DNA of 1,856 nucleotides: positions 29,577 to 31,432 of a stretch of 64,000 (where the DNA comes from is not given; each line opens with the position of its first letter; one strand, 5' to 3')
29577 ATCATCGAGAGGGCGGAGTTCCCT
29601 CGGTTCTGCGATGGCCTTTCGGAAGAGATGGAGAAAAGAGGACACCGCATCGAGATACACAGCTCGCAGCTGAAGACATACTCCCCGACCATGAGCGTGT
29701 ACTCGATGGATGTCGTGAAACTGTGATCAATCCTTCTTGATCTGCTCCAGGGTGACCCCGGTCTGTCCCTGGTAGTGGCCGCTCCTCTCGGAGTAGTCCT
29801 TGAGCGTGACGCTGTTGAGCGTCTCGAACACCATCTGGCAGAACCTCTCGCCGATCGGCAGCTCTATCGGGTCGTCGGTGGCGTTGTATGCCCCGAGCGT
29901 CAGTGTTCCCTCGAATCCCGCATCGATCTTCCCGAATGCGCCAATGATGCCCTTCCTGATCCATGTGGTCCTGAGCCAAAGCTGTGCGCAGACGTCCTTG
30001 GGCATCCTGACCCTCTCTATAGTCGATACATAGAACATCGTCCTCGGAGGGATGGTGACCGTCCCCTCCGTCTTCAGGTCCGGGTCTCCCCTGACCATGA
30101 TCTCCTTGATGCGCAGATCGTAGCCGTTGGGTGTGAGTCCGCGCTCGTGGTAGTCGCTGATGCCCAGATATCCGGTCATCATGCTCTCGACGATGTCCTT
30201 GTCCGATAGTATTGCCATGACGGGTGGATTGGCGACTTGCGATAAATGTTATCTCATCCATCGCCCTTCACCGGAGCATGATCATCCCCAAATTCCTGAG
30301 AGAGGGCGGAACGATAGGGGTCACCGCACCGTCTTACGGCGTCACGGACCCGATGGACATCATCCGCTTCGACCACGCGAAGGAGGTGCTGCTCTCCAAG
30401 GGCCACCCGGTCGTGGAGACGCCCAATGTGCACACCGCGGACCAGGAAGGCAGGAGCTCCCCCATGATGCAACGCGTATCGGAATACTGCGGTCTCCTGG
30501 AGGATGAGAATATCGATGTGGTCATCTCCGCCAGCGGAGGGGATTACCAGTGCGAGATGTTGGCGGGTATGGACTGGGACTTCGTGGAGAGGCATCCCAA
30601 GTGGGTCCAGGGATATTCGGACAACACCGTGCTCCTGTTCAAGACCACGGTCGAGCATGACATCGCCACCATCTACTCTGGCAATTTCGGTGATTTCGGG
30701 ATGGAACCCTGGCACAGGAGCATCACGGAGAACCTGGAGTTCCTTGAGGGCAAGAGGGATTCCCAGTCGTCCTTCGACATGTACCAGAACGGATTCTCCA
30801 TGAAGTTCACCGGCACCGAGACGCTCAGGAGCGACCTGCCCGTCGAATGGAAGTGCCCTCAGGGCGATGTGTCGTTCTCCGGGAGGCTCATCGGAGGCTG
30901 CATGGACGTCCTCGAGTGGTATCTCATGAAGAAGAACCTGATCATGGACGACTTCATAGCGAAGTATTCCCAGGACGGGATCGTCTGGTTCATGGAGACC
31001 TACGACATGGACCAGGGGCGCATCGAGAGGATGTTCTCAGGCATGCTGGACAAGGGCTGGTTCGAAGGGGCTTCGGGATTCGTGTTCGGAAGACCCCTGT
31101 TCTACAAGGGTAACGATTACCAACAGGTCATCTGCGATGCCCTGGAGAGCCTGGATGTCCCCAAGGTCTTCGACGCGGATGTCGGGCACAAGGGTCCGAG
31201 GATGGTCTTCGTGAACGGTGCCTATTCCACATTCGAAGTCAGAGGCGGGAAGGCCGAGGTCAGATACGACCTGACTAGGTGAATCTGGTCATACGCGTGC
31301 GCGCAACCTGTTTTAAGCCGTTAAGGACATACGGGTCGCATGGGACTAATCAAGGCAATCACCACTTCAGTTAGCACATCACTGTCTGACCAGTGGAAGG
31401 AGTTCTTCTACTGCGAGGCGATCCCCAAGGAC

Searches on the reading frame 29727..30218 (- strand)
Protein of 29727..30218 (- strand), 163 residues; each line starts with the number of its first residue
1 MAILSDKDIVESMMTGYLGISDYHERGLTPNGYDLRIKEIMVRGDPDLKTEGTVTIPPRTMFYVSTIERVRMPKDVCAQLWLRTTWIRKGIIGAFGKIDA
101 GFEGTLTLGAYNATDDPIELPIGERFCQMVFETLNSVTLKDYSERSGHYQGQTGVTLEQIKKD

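Call 56: search_protein_families(library=pfam, proteins=[window:29727-30218:-])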
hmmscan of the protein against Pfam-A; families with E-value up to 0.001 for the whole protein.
window:29727-30218:- (163 aa): 2 families
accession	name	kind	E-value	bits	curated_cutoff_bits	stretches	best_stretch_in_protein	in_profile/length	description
PF22769.1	DCD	-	4.9e-21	75.9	27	1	3-133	1-152/153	dCTP deaminase-like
PF00692.24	dUTPase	-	7.3e-09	35.9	22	1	47-152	17-122/129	dUTPase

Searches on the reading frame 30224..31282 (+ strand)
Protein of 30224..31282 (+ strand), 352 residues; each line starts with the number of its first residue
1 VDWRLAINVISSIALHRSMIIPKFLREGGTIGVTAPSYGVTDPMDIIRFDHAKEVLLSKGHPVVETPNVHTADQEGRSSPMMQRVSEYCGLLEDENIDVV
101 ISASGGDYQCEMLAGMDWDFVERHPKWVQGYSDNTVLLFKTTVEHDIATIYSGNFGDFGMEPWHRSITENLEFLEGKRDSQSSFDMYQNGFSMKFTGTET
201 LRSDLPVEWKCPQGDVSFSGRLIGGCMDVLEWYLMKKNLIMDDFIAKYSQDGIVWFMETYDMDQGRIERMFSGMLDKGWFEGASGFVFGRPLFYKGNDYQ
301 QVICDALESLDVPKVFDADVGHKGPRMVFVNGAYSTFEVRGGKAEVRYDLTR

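Call 56: search_protein_families(library=pfam, proteins=[window:30224-31282:+])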
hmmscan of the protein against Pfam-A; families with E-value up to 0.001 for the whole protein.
window:30224-31282:+ (352 aa): 2 families
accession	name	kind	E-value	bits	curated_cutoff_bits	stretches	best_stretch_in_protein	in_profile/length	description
PF02016.21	Peptidase_S66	-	2.2e-22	79.9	25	1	31-151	1-120/121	LD-carboxypeptidase N-terminal domain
PF17676.7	Peptidase_S66C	-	5.6e-19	69.4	23.7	1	219-334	1-117/120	LD-carboxypeptidase C-terminal domain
